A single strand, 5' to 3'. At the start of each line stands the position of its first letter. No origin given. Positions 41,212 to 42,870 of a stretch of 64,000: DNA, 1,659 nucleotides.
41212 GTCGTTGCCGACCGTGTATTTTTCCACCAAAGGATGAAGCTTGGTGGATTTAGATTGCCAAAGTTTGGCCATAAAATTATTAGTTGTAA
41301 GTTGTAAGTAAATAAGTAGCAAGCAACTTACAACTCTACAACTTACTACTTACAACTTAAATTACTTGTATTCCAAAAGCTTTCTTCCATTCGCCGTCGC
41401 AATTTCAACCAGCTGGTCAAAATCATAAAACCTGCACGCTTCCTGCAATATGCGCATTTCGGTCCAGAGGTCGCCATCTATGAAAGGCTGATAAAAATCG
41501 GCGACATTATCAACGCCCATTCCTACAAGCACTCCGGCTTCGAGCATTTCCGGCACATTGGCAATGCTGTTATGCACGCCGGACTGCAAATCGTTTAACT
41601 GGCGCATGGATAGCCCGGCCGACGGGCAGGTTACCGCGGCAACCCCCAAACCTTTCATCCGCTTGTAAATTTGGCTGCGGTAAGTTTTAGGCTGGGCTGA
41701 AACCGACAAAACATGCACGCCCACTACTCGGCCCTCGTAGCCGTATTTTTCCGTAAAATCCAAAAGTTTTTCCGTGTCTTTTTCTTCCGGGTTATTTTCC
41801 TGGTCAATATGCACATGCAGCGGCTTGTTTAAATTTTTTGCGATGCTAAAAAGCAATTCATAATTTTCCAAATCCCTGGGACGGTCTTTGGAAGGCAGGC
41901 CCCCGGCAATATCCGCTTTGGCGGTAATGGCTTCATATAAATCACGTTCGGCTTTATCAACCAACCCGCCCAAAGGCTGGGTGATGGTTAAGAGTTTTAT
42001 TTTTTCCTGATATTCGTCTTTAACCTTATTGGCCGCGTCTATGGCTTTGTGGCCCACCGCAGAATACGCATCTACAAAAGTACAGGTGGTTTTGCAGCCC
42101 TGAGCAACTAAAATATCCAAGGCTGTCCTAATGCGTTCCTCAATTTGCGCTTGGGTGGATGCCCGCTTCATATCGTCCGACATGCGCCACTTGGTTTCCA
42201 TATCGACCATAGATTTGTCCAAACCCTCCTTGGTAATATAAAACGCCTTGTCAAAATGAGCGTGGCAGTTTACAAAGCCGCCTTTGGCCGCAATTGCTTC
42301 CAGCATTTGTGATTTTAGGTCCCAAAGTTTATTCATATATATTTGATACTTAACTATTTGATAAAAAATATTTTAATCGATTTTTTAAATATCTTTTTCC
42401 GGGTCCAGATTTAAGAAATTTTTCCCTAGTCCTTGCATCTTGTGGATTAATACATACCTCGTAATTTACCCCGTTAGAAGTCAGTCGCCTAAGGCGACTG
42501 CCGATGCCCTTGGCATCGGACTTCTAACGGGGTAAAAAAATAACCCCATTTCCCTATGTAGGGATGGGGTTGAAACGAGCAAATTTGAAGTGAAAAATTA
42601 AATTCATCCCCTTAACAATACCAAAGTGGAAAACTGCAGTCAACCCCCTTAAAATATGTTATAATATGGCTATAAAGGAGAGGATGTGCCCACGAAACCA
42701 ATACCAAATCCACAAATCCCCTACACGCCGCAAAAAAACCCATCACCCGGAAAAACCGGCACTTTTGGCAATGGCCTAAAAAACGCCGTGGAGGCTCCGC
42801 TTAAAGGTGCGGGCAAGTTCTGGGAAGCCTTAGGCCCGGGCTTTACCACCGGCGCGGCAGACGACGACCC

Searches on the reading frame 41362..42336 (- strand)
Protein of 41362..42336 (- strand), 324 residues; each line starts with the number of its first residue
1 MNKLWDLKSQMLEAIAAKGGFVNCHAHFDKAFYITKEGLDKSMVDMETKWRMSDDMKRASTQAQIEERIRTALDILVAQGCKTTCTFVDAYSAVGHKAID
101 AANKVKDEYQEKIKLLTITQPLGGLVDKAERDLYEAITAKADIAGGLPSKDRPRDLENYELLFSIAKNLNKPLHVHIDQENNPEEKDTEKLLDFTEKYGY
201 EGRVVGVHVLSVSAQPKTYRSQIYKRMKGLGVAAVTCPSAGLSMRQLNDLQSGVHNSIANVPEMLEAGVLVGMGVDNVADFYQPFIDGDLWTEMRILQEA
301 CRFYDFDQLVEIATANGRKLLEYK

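Call 9: search_protein_families(library=pfam, proteins=[window:41362-42336:-])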
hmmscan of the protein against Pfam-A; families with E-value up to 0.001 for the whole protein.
window:41362-42336:- (324 aa): 2 families
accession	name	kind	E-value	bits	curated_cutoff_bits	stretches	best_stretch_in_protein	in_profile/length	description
PF01979.26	Amidohydro_1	-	4.4e-12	46.4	25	1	20-321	5-298/345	Amidohydrolase family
PF07969.17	Amidohydro_3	-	2.4e-05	24.5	29.7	1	61-315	153-412/472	Amidohydrolase family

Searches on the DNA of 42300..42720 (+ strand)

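Call 45: build_rna_model(alignment_id=A3, structure=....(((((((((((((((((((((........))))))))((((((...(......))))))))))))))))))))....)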
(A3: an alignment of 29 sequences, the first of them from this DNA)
Model R1 built from alignment A3 (29 sequences, 81 columns); structure: as given.
model positions 73; base pairs 28; branch points 1; effective number of sequences 2.15; information 0.773 bits per position. Calibrated on 0.2 Mb of random sequence (short: E-values are rough).
structure used (alignment columns):
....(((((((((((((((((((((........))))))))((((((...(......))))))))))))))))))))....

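Call 46: search_with_rna_model(model_id=R1, sources=[window, L038, L039, L040, L041, L002, L003, L004, L005, L006, L007, L008, L009, L010, L011, L012, L013, L014, L015, L016, L017, L018, L019, L020, L021, L022, L023, L024, L025, L026, L027, L028, L029, L030, L031, L032, L033, L034, L035, L036, L037], max_evalue=1)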
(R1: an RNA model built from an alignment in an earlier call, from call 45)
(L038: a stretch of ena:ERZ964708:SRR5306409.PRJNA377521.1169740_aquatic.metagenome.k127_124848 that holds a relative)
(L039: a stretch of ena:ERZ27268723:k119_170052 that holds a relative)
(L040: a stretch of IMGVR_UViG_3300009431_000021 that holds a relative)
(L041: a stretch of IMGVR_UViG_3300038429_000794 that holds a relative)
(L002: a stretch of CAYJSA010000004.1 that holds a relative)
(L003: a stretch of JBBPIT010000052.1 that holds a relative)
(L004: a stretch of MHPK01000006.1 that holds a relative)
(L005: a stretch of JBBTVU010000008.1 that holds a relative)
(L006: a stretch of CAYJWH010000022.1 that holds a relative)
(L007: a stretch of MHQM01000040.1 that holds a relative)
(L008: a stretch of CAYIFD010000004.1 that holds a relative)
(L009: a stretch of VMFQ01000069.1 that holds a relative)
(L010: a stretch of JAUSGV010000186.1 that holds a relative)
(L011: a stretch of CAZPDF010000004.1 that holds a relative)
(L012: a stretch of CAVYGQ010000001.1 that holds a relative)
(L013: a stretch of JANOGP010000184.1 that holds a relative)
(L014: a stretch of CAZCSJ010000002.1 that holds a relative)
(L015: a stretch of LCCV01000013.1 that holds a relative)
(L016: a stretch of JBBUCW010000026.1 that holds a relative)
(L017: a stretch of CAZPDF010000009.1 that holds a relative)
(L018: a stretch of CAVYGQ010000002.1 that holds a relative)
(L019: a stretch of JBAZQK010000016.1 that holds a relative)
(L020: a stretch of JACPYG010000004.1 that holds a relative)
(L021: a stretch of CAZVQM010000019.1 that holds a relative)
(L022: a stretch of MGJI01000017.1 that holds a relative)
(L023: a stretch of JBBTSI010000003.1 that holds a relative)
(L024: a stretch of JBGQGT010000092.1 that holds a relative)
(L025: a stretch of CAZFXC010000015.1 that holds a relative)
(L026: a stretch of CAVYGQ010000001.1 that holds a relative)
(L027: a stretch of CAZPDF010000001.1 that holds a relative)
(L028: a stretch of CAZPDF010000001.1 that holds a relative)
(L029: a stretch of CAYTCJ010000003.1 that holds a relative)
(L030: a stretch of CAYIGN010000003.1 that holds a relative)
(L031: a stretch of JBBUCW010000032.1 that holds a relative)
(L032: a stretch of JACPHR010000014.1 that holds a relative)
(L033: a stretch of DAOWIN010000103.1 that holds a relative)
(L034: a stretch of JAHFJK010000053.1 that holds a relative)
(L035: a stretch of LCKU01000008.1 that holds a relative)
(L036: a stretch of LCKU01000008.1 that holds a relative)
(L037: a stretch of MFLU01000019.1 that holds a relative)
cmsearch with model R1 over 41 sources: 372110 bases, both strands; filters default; matches with E-value up to 1: 112.
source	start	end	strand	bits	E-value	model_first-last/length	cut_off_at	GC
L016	761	833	+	93.4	3.3e-24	1-73/73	no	0.6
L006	4338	4410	+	92.9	4.5e-24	1-73/73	no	0.58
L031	3779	3851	+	91.3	1.3e-23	1-73/73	no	0.56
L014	4453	4525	+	91.2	1.5e-23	1-73/73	no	0.59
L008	1955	2027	+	91.2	1.5e-23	1-73/73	no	0.59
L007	4990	5062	+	90.3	2.7e-23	1-73/73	no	0.6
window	42465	42536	+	89.1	6e-23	1-73/73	no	0.54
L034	1206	1278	+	88.1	1.2e-22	1-73/73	no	0.59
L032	6324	6396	+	86.9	2.5e-22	1-73/73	no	0.59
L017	2295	2367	-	86.8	2.9e-22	1-73/73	no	0.6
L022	2452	2524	-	86.1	4.4e-22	1-73/73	no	0.58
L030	1224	1296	-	85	9.2e-22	1-73/73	no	0.55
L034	1206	1278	-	84.6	1.2e-21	1-73/73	no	0.59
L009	4127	4199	+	84.6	1.2e-21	1-73/73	no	0.74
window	42465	42536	-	84.5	1.3e-21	1-73/73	no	0.54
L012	3718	3789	+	83.6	2.3e-21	1-73/73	no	0.58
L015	6956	7031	+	82.4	5.4e-21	1-73/73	no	0.62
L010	234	306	-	82.1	6.6e-21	1-73/73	no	0.53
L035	2443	2515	-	82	7e-21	1-73/73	no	0.59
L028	622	694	+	81.6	9.1e-21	1-73/73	no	0.49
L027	5557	5632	-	81.5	9.9e-21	1-73/73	no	0.55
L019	5411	5486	+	81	1.4e-20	1-73/73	no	0.47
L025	5320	5395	-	81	1.4e-20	1-73/73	no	0.58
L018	4134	4209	+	80.8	1.5e-20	1-73/73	no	0.59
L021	810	882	-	80.6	1.8e-20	1-73/73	no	0.6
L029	1194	1270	-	79.6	3.4e-20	1-73/73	no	0.55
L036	6276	6351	-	79.3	4.3e-20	1-73/73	no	0.5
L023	2778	2847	-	79.2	4.6e-20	1-73/73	no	0.4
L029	1194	1270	+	78.8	6.3e-20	1-73/73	no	0.55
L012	3718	3789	-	78.5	7.3e-20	1-73/73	no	0.58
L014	4081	4153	+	77.2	1.8e-19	1-73/73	no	0.49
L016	761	833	-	77.1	2e-19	1-73/73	no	0.6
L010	234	306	+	77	2e-19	1-73/73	no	0.53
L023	2778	2847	+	75.7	4.8e-19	1-73/73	no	0.4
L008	1955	2027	-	75.4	5.9e-19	1-73/73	no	0.59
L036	6276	6351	+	75.1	7.1e-19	1-73/73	no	0.5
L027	5557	5632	+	75.1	7.1e-19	1-73/73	no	0.55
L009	4127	4199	-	75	8e-19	1-73/73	no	0.74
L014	4453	4525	-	74.8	9.2e-19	1-73/73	no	0.59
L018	4134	4209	-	74.2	1.3e-18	1-73/73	no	0.59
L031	3779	3851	-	73.8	1.7e-18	1-73/73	no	0.56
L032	6324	6396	-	73.7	1.9e-18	1-73/73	no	0.59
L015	6956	7031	-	73.6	2e-18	1-73/73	no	0.62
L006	4338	4410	-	73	3.1e-18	1-73/73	no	0.58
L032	3194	3266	+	72.6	3.9e-18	1-73/73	no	0.62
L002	5609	5682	+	72.6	3.9e-18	1-73/73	no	0.42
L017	2295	2367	+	71.5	8.4e-18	1-73/73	no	0.6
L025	5320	5395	+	71.1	1.1e-17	1-73/73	no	0.58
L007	4990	5062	-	70.9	1.3e-17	1-73/73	no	0.6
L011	1328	1406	-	70.5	1.6e-17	1-73/73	no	0.54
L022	2452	2524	+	69.5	3.2e-17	1-73/73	no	0.58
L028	622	694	-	67.9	8.9e-17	1-73/73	no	0.49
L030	1224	1296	+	67.9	9.3e-17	1-73/73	no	0.55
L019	5411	5486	-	67.5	1.2e-16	1-73/73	no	0.47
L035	2443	2515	+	66.9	1.8e-16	1-73/73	no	0.59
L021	5565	5637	+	66.4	2.5e-16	1-73/73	no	0.53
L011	1328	1406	+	66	3.2e-16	1-73/73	no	0.54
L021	810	882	+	64.5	9.3e-16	1-73/73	no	0.6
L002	5609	5682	-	62.7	3e-15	1-73/73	no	0.42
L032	3194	3266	-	62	4.7e-15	1-73/73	no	0.62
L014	4081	4153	-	60.1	1.7e-14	1-73/73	no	0.49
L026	4070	4143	+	52.9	2.3e-12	1-73/73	no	0.46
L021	5565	5637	-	51.1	7.4e-12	1-73/73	no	0.53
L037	5189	5267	+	48.9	3.2e-11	1-73/73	no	0.47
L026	4070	4143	-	48.9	3.3e-11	1-73/73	no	0.46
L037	5189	5267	-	45.6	3e-10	1-73/73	no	0.47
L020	2652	2730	-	45.1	4.1e-10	1-73/73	no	0.28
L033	1580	1652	+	43.1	1.6e-09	1-73/73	no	0.37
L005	792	869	-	42.4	2.6e-09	1-73/73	no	0.33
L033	1580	1652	-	42.1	3.1e-09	1-73/73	no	0.37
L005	792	869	+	41.6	4.3e-09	1-73/73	no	0.33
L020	2652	2730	+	41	6.4e-09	1-73/73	no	0.28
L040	2293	2358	+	38.9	2.7e-08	1-73/73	no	0.5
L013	7444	7517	+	38.8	2.8e-08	1-73/73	no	0.54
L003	4012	4085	+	38.8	2.9e-08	1-73/73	no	0.55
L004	4582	4658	-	38.2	4.2e-08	1-73/73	no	0.39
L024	3769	3842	+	38.1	4.5e-08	1-73/73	no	0.57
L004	4582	4658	+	38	5e-08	1-73/73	no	0.39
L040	2293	2358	-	37.9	5.3e-08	1-73/73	no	0.5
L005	1212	1325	-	37.6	6.6e-08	1-73/73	no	0.32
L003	4012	4085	-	37.4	7.4e-08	1-73/73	no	0.55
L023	1542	1612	+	36.8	1.1e-07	1-73/73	no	0.3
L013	7444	7517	-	36.7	1.2e-07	1-73/73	no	0.54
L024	3769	3842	-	36.7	1.2e-07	1-73/73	no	0.57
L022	1403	1522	-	36.4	1.5e-07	1-73/73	no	0.37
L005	1212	1325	+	36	1.9e-07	1-73/73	no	0.32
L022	1403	1522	+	36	1.9e-07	1-73/73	no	0.37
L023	1542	1612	-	35.8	2.2e-07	1-73/73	no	0.3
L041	3958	3994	+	34.9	3.9e-07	1-73/73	no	0.46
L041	3958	3994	-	33.9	7.5e-07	1-73/73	no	0.46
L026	4581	4688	-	32.4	2.1e-06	1-73/73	no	0.31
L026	4581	4688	+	32.4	2.2e-06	1-73/73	no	0.31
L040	5693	5729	+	32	2.8e-06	1-73/73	no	0.51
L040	5693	5729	-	31.6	3.7e-06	1-73/73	no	0.51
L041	3241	3328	+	31.3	4.5e-06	1-73/73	no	0.48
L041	3241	3328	-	31.2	4.8e-06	1-73/73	no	0.48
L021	3707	3813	-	30.8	6.2e-06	1-73/73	no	0.45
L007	3044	3151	-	28.6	2.6e-05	1-73/73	no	0.43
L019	3436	3544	+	28.3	3.2e-05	1-73/73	no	0.42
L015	3445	3559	+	27.5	5.8e-05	1-73/73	no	0.52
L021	3707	3813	+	27.2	6.9e-05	1-73/73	no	0.45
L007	3044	3151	+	27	8.1e-05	1-73/73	no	0.43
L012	79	190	-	26.2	0.00013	1-73/73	no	0.3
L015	3445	3559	-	26.2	0.00014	1-73/73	no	0.52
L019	3436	3544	-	26.1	0.00014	1-73/73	no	0.42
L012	79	190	+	23.3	0.00098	1-73/73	no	0.3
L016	834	952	-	21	0.0047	1-73/73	no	0.33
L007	6027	6135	+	18.8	0.019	1-73/73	no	0.42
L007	6027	6135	-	18.5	0.025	1-73/73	no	0.42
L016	4707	4761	-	16.9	0.071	1-73/73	no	0.4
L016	4707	4761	+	16.2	0.12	1-73/73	no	0.4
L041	3429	3468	+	14.3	0.41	1-73/73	no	0.57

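Call 79: search_rna_families(source=window, start=42300, end=42720, threshold=evalue, max_evalue=10)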
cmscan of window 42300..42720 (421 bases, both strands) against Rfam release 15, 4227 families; matches with E-value up to 10: 9.
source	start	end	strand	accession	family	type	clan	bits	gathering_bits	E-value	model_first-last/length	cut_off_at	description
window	42532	42576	+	RF01376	CRISPR-DR63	Gene; CRISPR;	CL00015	20.8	37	0.84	1-37/37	no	CRISPR RNA direct repeat element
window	42352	42639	-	RF01582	RUF4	Gene; sRNA;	-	20.7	55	0.075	1-277/277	no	RNA of unknown function RUF4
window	42469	42532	-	RF04020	mir-4859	Gene; miRNA;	-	18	100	0.96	1-80/80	no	mir-4859 microRNA precursor family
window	42565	42613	+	RF03321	mir-1006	Gene; miRNA;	-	17.5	64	1.6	18-66/78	no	mir-1006 microRNA precursor family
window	42532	42576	+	RF01331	CRISPR-DR18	Gene; CRISPR;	-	16.7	50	2.7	1-37/37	no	CRISPR RNA direct repeat element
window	42314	42358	-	RF01666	rox2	Cis-reg;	-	16.6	55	5.1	1-71/71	no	Drosophila rox2 ncRNA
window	42462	42541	+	RF02527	SSRC38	Gene; sRNA;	-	15.4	80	2.7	1-166/166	no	Streptococcus sRNA SSRC38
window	42529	42600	+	RF02780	PutA_thermometer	Cis-reg; thermoregulator;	-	15.3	51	4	1-72/72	no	PutA 5' UTR thermometer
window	42467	42534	+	RF03970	mir-2766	Gene; miRNA;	-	14.3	60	3.7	1-68/68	no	mir-2766 microRNA precursor family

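Call 80: search_dna_similar(query=window:42440-42600:+, collection=plasmids, mode=distant, max_evalue=10, max_rows=10)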
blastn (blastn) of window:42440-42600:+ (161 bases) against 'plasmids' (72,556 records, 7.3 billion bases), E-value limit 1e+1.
Records with a match: 8; places in all: 8; records where one place covers at least 80% of the query: 0.
Best place of each record, by identity: >=99% 5; 90-95% 2; 80-90% 1.
By first word of the organism name: Novosphingobium 2; Finegoldia 2; Roseibium 1; Nitratidesulfovibrio 1; Marinovum 1; Mesorhizobium 1.
By predicted mobility (MOB-suite, as given by PLSDB): non-mobilizable 5; mobilizable 2; conjugative 1.
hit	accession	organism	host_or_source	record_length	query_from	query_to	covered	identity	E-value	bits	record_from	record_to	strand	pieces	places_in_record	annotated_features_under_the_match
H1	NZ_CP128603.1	Roseibium aggregatum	cell culture,marine biofilms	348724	47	79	20%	84.8%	5e+0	38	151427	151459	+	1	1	lactoylglutathione lyase family protein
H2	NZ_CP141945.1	Novosphingobium sp. RL4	Rheum palmatum L.,Single ...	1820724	53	79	17%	92.6%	4e-1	41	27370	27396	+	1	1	adeF: resistance-nodulation-cell division (RND) antibiotic efflux pump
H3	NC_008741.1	Nitratidesulfovibrio vulgaris DP4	-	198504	128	152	16%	92.0%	5e+0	37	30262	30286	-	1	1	none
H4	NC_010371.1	Finegoldia magna ATCC 29328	-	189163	141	160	12%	100.0%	5e+0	37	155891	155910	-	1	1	nuclease-related domain-containing protein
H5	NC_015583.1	Novosphingobium sp. PP1Y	-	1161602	60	79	12%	100.0%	5e+0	37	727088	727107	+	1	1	none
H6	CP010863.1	Marinovum algicola DG 898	-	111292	61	80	12%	100.0%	5e+0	37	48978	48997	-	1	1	Archaeal fructose-1,6-bisphosphatase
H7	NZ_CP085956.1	Finegoldia magna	-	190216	141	160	12%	100.0%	5e+0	37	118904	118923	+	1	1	nuclease-related domain-containing protein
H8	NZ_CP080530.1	Mesorhizobium sp. AR02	Oxytropis sp.,Cell culture,root nodule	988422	60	79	12%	100.0%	5e+0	37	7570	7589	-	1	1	transporter substrate-binding domain-containing protein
